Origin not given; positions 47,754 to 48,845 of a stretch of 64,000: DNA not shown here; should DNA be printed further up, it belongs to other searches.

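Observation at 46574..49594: Three-gene split NHEJ module (LigD ligase, Ku, LigD PolDom), with the Ku start codon missing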

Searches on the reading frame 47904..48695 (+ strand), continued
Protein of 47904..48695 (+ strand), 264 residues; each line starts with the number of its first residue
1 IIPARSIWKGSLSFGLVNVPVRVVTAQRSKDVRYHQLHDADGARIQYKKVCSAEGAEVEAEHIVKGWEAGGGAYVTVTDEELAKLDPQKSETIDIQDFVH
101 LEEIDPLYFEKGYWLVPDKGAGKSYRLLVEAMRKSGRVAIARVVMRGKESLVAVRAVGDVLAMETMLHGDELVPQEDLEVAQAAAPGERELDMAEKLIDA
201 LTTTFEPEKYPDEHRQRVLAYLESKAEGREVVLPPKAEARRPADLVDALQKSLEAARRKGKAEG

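Call 15: find_encoding_contigs(protein=P0006, flank=4000, max_places=3)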
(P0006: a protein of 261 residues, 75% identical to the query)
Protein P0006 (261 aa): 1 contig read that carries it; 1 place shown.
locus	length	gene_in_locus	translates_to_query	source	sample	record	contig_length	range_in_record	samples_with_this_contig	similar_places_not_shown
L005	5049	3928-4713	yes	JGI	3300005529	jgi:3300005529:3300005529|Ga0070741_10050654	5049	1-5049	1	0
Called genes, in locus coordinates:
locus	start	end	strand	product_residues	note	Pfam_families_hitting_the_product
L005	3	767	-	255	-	?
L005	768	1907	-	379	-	PF00682:HMGL-like, PF22617:HCS_D2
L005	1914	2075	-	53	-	PF21344:Zn_ribbon_LysW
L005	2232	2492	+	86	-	-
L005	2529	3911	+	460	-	PF01068:DNA_ligase_A_M, PF04679:DNA_ligase_A_C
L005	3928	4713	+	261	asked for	PF02735:Ku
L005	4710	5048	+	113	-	?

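Call 19: find_related_loci(query=window:47904-48695:+, collection=genome_contigs, flank=3000)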
Query window:47904-48695:+ (264 aa) in genome_contigs; peptide patterns used: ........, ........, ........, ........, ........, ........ (x = any residue, [..] = any of these).
127 stretches matched a pattern; 6 encode a relative of the query (tblastn E <= 1e-3); 6 distinct loci.
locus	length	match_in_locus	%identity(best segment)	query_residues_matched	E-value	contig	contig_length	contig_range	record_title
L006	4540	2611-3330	52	5-246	3e-81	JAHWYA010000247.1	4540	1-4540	MAG: Anaeromyxobacter sp. isolate CR_Sed_300A_bin.3 scaffold_3104, whole genome shotgun sequence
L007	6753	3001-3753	40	5-257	3e-58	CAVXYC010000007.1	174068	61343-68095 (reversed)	MAG: uncultured Chloroflexia bacterium isolate MFD02840.bin.2.323 genome assembly, contig: contig_13498, whole genome sh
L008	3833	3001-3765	39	5-225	2e-57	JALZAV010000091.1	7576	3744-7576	MAG: Candidatus Dormiibacterota bacterium isolate KAP bin100 SD1490_NODE_4649_length_7576_cov_4.508256, whole genome sho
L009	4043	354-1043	37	2-227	2e-52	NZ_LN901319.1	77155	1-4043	Legionella saoudiensis strain LS-1, whole genome shotgun sequence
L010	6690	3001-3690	37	2-227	2e-52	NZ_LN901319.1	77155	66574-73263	Legionella saoudiensis strain LS-1, whole genome shotgun sequence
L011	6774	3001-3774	33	6-224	3e-39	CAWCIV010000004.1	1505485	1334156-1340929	MAG: uncultured Chloroflexia bacterium isolate MFD04580.bin.2.20 genome assembly, contig: contig_9153, whole genome shot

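Call 21: find_related_loci(query=A1, collection=metagenome_contigs, flank=1500)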
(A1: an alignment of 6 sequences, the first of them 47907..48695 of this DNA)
Query A1 (263 aa) in metagenome_contigs; peptide patterns used: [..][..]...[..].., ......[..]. (x = any residue, [..] = any of these).
600 stretches matched a pattern (row limit reached: there are more); 231 encode a relative of the query (tblastn E <= 1e-3); the best 80 are kept; 80 distinct loci.
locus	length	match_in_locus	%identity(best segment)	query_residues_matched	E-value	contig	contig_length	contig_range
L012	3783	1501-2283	79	1-262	1e-137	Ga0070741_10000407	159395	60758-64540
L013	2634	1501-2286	75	1-263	3e-132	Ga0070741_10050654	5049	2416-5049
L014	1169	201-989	53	4-263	5e-97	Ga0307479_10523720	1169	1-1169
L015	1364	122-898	56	3-258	2e-95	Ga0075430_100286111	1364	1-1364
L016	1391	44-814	56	4-257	2e-94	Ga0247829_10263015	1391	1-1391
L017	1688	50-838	55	3-262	1e-92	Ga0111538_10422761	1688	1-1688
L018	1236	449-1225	53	4-259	2e-93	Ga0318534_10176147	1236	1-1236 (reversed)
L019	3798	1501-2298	54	1-263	4e-87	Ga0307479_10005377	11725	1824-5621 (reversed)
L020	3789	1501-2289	55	3-259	2e-86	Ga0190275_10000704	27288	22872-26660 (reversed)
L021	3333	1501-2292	52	4-263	3e-87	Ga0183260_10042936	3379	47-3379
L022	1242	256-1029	52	4-259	5e-93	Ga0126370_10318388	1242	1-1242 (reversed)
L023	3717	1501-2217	56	4-241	6e-86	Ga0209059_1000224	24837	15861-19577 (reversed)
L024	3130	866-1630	53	4-256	6e-86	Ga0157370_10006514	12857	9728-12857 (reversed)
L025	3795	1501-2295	52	4-263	6e-86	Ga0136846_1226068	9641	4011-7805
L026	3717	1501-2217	56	4-241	6e-86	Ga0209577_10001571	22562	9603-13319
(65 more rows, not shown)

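Call 39: search_protein_families(library=pfam, proteins=[L001:2551-2960:+], max_evalue=10)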
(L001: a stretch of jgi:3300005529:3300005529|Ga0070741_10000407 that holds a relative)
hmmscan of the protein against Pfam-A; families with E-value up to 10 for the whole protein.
L001:2551-2960:+ (136 aa): 1 family
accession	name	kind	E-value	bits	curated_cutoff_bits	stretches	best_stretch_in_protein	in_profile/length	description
PF13298.12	LigD_N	-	0.0044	17.6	31.1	2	39-79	3-42/107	DNA Ligase D 3'-phosphoesterase domain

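Call 40: find_encoding_contigs(protein=P0001, flank=10000, max_places=2)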
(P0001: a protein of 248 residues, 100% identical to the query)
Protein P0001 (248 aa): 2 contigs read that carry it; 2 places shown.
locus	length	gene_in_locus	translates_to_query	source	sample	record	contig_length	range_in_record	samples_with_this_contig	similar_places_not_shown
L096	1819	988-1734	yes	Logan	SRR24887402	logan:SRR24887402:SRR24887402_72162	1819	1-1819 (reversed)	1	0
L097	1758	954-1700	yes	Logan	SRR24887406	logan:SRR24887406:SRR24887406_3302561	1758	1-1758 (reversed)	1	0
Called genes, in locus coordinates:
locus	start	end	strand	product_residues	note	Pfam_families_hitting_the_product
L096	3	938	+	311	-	?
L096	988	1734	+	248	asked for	PF02735:Ku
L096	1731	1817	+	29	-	?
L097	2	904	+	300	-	?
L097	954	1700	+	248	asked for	PF02735:Ku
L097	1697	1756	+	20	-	?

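Call 43: find_encoding_contigs(protein=P0025, flank=2500, max_places=1)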
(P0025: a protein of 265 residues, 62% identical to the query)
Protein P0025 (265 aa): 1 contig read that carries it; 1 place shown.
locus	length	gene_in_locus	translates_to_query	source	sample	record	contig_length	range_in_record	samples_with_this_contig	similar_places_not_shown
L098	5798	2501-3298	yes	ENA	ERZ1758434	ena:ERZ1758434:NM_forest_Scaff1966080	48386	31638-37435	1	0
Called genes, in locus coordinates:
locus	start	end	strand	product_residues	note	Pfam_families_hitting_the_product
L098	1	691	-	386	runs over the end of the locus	PF00682:HMGL-like, PF22617:HCS_D2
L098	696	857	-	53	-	PF21344:Zn_ribbon_LysW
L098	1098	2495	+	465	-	PF01068:DNA_ligase_A_M, PF04679:DNA_ligase_A_C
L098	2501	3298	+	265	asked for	PF02735:Ku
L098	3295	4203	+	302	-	PF21686:LigD_Prim-Pol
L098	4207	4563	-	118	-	PF07311:Dodecin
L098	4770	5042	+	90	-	-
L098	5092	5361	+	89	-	-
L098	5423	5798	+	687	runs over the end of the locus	PF12840:HTH_20 (faint), PF12802:MarR_2 (faint), PF13412:HTH_24 (faint), PF24266:HTH_HVO_0163_N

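Call 44: find_encoding_contigs(protein=P0015, flank=2500, max_places=1)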
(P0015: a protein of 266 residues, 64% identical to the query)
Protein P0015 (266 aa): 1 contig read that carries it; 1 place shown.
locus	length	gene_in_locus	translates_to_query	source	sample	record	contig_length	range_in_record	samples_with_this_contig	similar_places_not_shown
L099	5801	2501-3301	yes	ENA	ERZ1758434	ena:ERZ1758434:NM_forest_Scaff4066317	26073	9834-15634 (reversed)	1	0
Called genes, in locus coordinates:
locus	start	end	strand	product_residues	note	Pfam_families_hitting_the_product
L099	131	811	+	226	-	PF01047:MarR (weak), PF09339:HTH_IclR (weak), PF12802:MarR_2 (weak), PF12840:HTH_20 (weak), PF13404:HTH_AsnC-type, PF13412:HTH_24, PF25212:HVO_A0114 (weak), PF24273:TRASH_HVO_1752_C, +2 more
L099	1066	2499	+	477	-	PF01068:DNA_ligase_A_M, PF04679:DNA_ligase_A_C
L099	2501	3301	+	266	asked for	PF02735:Ku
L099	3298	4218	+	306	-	PF21686:LigD_Prim-Pol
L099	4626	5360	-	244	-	-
